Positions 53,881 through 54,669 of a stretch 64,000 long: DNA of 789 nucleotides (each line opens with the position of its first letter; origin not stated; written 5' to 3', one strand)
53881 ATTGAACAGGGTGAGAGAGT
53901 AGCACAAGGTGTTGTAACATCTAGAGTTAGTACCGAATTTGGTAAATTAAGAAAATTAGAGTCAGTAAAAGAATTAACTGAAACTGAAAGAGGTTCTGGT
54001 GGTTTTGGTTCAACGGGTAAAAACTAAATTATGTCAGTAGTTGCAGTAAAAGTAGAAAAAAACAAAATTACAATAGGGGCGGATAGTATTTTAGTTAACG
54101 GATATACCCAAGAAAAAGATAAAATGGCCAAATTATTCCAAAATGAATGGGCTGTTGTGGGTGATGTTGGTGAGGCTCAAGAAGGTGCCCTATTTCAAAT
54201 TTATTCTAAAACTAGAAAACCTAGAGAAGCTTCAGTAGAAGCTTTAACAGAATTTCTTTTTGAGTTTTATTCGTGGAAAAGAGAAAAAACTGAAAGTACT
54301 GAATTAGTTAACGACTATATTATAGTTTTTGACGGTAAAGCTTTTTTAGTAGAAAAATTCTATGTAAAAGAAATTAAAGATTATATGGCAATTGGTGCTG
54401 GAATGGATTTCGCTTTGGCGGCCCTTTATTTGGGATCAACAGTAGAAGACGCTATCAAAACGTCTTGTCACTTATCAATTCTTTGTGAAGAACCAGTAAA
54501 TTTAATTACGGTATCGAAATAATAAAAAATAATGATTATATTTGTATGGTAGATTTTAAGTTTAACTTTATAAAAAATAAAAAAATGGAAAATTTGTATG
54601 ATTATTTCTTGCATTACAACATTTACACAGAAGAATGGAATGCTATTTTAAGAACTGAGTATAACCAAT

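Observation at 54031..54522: HslV/proteasome-beta-like Ntn hydrolase gene in the nucleotide-metabolism block, with Ser instead of Thr at the nucleophile position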

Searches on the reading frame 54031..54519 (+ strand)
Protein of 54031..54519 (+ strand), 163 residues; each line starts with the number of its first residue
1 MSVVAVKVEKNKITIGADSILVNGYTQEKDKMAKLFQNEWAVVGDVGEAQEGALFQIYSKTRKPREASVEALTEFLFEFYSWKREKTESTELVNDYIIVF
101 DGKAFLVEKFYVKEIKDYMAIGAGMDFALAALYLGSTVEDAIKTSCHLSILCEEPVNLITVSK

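Call 3: search_protein_families(library=pfam, proteins=[window:54031-54519:+], max_evalue=10)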
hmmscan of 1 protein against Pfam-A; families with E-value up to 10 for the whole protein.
window:54031-54519:+ (163 aa): 1 family
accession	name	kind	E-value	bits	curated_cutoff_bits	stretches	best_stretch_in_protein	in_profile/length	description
PF13881.12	Rad60-SLD_2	-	0.056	14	23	1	64-116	21-70/111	Ubiquitin-2 like Rad60 SUMO-like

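Call 4: search_protein_families(library=phrogs, proteins=[window:54031-54519:+], max_evalue=1)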
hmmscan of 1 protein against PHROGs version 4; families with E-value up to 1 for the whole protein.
window:54031-54519:+ (163 aa): 1 family
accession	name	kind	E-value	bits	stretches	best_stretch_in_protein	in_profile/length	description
phrog_1040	-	other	4.1e-17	63.7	1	1-160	14-155/277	peptidase HslV family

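Call 5: search_solved_structures(query=window:54031-54519:+, max_evalue=10, show_alignments=3)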
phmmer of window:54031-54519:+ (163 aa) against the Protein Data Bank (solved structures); distinct sequences matched with E-value up to 10: 5.
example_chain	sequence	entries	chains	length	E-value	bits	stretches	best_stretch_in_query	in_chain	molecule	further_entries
5byo_A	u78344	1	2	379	4.2e-19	72.4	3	109-158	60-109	dTor_12x31L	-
4yxz_A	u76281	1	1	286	4.4e-15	59.3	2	107-158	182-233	dTor_9x31L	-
9h3c_A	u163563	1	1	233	8e-05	26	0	130-148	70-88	De novo designed tandem repeat protein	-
4yxy_A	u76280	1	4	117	8.1e-05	26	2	125-158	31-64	dTor_9x31L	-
8c3w_A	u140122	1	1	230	0.0014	22.1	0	119-149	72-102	dnHEM1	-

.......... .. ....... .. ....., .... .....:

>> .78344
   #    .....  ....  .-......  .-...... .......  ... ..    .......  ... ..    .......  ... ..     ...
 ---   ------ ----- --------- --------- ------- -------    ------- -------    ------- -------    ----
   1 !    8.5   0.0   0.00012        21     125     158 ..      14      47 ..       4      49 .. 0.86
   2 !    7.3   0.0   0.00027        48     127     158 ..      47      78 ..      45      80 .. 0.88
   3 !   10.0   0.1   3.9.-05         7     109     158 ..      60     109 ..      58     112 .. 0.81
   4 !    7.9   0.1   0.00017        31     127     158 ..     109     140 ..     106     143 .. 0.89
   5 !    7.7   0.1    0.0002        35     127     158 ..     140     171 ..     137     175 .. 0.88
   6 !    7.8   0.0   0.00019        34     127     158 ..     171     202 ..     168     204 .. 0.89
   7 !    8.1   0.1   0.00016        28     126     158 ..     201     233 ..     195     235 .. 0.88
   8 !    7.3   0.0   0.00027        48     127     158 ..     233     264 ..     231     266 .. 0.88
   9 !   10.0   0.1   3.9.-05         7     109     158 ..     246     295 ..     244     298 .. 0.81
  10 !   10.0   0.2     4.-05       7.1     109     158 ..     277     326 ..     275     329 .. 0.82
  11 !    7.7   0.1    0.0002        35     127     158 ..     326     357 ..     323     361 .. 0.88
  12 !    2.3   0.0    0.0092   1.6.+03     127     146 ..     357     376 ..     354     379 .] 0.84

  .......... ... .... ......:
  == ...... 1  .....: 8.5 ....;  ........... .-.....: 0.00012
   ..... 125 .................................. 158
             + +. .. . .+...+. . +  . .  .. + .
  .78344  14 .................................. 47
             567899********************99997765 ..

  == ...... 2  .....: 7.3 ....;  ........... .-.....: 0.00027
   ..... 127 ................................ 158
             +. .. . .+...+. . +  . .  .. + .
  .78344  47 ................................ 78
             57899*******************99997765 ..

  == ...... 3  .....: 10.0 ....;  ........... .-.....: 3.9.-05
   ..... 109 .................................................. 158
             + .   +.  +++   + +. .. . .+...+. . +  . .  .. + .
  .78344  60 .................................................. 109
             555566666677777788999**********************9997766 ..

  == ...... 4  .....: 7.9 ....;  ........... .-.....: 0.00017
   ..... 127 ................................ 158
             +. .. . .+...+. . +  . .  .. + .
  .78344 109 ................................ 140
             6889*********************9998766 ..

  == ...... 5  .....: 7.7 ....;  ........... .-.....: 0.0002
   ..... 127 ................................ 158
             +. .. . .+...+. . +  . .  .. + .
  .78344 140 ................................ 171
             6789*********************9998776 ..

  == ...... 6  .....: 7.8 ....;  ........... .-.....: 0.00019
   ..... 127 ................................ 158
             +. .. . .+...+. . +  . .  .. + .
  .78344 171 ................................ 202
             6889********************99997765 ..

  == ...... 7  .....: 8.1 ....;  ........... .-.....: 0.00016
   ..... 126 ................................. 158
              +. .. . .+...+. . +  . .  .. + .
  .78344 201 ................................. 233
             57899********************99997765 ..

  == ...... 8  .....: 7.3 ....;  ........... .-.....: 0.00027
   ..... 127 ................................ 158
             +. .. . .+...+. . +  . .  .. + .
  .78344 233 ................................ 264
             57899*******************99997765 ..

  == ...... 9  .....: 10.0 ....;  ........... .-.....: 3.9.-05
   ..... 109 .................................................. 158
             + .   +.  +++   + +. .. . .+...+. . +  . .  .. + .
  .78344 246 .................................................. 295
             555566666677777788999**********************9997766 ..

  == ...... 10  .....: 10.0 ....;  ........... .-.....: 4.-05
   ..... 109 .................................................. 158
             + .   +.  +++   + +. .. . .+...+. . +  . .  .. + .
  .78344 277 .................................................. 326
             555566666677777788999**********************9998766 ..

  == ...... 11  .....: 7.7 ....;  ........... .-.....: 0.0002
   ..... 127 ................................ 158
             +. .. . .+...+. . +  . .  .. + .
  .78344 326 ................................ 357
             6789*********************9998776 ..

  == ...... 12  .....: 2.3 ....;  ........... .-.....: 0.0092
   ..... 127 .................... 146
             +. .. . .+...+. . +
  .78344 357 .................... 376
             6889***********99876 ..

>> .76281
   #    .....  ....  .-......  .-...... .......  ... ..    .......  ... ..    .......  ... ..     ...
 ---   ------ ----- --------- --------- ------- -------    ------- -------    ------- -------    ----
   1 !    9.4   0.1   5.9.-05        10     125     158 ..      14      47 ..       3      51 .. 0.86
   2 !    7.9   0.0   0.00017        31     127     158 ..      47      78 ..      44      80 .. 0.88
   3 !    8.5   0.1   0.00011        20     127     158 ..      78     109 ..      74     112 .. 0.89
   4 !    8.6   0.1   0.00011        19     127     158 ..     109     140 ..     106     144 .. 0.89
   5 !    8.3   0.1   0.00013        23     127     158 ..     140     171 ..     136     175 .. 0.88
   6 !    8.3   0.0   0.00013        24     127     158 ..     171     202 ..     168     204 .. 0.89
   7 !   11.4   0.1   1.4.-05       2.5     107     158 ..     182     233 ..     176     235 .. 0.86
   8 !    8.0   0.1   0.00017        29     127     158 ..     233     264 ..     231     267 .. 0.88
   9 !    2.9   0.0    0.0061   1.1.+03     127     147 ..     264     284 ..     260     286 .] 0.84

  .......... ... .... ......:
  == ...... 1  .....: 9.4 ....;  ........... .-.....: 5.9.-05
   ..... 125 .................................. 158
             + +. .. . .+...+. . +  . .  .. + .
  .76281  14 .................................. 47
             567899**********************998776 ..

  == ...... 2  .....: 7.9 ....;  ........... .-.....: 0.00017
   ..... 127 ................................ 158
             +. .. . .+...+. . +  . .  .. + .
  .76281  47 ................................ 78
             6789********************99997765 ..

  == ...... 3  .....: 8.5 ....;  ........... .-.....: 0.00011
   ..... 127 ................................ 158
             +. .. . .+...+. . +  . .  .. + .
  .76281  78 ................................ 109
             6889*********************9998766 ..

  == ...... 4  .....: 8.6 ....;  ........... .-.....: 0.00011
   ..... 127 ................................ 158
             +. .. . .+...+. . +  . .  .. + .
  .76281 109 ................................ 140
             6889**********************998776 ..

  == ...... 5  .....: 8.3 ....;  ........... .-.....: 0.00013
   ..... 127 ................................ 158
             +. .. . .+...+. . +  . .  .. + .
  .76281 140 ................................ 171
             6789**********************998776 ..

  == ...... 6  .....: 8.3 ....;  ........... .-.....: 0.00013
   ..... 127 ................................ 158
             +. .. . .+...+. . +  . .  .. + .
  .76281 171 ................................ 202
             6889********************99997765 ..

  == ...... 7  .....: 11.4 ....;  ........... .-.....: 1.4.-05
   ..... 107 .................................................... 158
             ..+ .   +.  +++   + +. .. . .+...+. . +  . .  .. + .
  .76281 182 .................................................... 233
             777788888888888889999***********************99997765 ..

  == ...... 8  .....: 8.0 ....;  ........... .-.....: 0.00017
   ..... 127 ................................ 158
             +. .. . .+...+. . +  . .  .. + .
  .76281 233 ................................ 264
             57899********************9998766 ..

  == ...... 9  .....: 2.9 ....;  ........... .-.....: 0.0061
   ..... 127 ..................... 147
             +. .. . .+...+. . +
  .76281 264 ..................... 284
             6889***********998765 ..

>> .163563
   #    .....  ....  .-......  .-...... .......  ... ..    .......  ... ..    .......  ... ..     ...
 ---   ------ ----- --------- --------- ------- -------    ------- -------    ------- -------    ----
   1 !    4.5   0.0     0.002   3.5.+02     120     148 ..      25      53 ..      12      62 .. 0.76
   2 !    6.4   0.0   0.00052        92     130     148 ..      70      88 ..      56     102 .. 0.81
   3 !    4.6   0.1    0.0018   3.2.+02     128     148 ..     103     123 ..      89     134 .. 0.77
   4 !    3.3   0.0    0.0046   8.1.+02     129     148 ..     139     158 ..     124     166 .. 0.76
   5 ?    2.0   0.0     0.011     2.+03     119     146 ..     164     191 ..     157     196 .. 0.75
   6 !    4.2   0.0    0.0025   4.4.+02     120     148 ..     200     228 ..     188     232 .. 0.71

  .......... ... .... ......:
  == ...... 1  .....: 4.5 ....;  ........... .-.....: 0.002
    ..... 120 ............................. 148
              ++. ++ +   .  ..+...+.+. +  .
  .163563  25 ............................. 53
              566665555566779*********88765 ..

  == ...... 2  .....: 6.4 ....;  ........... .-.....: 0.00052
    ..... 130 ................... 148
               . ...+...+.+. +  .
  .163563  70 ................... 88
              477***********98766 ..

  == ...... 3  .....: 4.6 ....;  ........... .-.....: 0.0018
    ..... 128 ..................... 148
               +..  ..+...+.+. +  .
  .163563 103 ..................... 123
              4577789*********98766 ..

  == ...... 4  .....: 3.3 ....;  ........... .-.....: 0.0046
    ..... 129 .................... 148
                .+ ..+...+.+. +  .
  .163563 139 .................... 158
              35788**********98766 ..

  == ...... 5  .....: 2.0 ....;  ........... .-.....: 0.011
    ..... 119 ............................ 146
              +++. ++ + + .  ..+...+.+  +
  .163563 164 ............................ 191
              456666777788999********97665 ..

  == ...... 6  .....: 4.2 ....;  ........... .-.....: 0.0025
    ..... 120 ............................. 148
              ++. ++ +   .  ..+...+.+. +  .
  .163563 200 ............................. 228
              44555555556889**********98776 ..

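Call 7: search_protein_families(library=ncbifam, proteins=[window:54031-54519:+], max_evalue=10)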
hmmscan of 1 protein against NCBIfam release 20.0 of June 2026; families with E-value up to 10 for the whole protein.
window:54031-54519:+ (163 aa): 7 families
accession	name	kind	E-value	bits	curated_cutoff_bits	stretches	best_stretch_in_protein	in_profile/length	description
NF004838.1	PRK06188.1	equivalog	0.01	14.2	875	1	17-61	372-416/524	fatty-acid--CoA ligase FadD8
NF004114.0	PRK05605.1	equivalog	0.015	13.6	766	1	22-60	430-468/575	long-chain-fatty-acid--CoA ligase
NF005877.1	PRK07824.1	equivalog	0.018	14.1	345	1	3-54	207-256/362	o-succinylbenzoate--CoA ligase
NF005220.0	PRK06710.1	equivalog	0.051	11.7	1116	1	20-63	412-453/563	long-chain-fatty-acid--CoA ligase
NF004837.0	PRK06187.1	subfamily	0.052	11.8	476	1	21-53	382-414/531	long-chain-fatty-acid--CoA ligase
NF002966.0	PRK03640.1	equivalog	0.054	12.1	556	1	8-53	330-374/483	o-succinylbenzoate--CoA ligase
NF004797.0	PRK06145.1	equivalog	0.058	11.7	850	1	21-55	355-390/499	acyl-CoA synthetase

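Call 8: search_dna_similar(query=window:54031-54519:+, collection=phages, mode=protein, max_rows=40, rows=spread)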
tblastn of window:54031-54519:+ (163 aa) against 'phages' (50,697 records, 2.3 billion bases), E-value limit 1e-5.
No match.

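Call 9: find_homologous_proteins(query=window:54031-54519:+, max_evalue=0.001)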
Query window:54031-54519:+ (163 aa): 572 proteins with E <= 0.001 among 596 candidates; the best 120 are listed.
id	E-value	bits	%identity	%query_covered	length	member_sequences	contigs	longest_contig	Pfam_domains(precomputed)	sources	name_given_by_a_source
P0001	7.1e-96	336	96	100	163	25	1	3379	-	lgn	-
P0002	1.9e-93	328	92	100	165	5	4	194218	-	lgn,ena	-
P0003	5.1e-91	320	88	100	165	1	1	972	-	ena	-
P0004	6.7e-91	320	90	100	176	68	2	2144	-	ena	-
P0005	4.2e-90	317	88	100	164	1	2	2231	-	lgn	-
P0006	5.8e-90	317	87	100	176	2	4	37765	-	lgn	-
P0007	7.7e-90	317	87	100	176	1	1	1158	-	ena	-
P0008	2.3e-88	312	86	100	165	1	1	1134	-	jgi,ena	-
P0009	3.2e-87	308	85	100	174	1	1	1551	-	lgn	-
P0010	7.1e-87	307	87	100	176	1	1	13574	-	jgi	-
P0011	7.9e-87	307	86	100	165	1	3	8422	-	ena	-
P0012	1.1e-86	306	85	100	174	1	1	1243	-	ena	-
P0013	1.8e-86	306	84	100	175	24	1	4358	-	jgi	-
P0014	5.9e-86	304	85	100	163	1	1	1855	-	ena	-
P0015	1.9e-85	302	85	100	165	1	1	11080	-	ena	-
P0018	1.5e-84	299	85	99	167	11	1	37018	-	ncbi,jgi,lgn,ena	jgi:ATP-dependent protease HslVU (ClpYQ) peptidase subunit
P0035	2.4e-82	292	80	100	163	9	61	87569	-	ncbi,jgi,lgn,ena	-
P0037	5.8e-82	291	81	99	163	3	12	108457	-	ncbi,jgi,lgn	jgi:ATP-dependent protease HslVU (ClpYQ) peptidase subunit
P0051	4.2e-70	253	74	99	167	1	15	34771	-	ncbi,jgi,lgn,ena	jgi:hypothetical protein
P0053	1.2e-68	248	70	100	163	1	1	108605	-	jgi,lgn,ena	jgi:ATP-dependent protease HslVU (ClpYQ) peptidase subunit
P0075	5.6e-65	236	68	93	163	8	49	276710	-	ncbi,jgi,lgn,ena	jgi:ATP-dependent protease HslVU (ClpYQ) peptidase subunit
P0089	8.8e-65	235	65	100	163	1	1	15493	-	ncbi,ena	-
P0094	2.1e-64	234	67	100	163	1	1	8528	-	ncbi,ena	-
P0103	5.5e-64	233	66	100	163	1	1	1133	-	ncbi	-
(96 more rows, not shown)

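Call 13: search_solved_structures(query=A1, max_evalue=10, show_alignments=3)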
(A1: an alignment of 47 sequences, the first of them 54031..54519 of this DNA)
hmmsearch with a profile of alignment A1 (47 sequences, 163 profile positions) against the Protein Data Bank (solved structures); distinct sequences matched with E-value up to 10: 3.
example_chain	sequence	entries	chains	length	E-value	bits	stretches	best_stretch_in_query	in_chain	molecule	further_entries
5byo_A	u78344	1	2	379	1.3e-11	48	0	127-158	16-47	dTor_12x31L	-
4yxz_A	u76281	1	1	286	2e-09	40.9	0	127-159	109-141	dTor_9x31L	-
4yxy_A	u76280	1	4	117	0.018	18.4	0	126-158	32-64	dTor_9x31L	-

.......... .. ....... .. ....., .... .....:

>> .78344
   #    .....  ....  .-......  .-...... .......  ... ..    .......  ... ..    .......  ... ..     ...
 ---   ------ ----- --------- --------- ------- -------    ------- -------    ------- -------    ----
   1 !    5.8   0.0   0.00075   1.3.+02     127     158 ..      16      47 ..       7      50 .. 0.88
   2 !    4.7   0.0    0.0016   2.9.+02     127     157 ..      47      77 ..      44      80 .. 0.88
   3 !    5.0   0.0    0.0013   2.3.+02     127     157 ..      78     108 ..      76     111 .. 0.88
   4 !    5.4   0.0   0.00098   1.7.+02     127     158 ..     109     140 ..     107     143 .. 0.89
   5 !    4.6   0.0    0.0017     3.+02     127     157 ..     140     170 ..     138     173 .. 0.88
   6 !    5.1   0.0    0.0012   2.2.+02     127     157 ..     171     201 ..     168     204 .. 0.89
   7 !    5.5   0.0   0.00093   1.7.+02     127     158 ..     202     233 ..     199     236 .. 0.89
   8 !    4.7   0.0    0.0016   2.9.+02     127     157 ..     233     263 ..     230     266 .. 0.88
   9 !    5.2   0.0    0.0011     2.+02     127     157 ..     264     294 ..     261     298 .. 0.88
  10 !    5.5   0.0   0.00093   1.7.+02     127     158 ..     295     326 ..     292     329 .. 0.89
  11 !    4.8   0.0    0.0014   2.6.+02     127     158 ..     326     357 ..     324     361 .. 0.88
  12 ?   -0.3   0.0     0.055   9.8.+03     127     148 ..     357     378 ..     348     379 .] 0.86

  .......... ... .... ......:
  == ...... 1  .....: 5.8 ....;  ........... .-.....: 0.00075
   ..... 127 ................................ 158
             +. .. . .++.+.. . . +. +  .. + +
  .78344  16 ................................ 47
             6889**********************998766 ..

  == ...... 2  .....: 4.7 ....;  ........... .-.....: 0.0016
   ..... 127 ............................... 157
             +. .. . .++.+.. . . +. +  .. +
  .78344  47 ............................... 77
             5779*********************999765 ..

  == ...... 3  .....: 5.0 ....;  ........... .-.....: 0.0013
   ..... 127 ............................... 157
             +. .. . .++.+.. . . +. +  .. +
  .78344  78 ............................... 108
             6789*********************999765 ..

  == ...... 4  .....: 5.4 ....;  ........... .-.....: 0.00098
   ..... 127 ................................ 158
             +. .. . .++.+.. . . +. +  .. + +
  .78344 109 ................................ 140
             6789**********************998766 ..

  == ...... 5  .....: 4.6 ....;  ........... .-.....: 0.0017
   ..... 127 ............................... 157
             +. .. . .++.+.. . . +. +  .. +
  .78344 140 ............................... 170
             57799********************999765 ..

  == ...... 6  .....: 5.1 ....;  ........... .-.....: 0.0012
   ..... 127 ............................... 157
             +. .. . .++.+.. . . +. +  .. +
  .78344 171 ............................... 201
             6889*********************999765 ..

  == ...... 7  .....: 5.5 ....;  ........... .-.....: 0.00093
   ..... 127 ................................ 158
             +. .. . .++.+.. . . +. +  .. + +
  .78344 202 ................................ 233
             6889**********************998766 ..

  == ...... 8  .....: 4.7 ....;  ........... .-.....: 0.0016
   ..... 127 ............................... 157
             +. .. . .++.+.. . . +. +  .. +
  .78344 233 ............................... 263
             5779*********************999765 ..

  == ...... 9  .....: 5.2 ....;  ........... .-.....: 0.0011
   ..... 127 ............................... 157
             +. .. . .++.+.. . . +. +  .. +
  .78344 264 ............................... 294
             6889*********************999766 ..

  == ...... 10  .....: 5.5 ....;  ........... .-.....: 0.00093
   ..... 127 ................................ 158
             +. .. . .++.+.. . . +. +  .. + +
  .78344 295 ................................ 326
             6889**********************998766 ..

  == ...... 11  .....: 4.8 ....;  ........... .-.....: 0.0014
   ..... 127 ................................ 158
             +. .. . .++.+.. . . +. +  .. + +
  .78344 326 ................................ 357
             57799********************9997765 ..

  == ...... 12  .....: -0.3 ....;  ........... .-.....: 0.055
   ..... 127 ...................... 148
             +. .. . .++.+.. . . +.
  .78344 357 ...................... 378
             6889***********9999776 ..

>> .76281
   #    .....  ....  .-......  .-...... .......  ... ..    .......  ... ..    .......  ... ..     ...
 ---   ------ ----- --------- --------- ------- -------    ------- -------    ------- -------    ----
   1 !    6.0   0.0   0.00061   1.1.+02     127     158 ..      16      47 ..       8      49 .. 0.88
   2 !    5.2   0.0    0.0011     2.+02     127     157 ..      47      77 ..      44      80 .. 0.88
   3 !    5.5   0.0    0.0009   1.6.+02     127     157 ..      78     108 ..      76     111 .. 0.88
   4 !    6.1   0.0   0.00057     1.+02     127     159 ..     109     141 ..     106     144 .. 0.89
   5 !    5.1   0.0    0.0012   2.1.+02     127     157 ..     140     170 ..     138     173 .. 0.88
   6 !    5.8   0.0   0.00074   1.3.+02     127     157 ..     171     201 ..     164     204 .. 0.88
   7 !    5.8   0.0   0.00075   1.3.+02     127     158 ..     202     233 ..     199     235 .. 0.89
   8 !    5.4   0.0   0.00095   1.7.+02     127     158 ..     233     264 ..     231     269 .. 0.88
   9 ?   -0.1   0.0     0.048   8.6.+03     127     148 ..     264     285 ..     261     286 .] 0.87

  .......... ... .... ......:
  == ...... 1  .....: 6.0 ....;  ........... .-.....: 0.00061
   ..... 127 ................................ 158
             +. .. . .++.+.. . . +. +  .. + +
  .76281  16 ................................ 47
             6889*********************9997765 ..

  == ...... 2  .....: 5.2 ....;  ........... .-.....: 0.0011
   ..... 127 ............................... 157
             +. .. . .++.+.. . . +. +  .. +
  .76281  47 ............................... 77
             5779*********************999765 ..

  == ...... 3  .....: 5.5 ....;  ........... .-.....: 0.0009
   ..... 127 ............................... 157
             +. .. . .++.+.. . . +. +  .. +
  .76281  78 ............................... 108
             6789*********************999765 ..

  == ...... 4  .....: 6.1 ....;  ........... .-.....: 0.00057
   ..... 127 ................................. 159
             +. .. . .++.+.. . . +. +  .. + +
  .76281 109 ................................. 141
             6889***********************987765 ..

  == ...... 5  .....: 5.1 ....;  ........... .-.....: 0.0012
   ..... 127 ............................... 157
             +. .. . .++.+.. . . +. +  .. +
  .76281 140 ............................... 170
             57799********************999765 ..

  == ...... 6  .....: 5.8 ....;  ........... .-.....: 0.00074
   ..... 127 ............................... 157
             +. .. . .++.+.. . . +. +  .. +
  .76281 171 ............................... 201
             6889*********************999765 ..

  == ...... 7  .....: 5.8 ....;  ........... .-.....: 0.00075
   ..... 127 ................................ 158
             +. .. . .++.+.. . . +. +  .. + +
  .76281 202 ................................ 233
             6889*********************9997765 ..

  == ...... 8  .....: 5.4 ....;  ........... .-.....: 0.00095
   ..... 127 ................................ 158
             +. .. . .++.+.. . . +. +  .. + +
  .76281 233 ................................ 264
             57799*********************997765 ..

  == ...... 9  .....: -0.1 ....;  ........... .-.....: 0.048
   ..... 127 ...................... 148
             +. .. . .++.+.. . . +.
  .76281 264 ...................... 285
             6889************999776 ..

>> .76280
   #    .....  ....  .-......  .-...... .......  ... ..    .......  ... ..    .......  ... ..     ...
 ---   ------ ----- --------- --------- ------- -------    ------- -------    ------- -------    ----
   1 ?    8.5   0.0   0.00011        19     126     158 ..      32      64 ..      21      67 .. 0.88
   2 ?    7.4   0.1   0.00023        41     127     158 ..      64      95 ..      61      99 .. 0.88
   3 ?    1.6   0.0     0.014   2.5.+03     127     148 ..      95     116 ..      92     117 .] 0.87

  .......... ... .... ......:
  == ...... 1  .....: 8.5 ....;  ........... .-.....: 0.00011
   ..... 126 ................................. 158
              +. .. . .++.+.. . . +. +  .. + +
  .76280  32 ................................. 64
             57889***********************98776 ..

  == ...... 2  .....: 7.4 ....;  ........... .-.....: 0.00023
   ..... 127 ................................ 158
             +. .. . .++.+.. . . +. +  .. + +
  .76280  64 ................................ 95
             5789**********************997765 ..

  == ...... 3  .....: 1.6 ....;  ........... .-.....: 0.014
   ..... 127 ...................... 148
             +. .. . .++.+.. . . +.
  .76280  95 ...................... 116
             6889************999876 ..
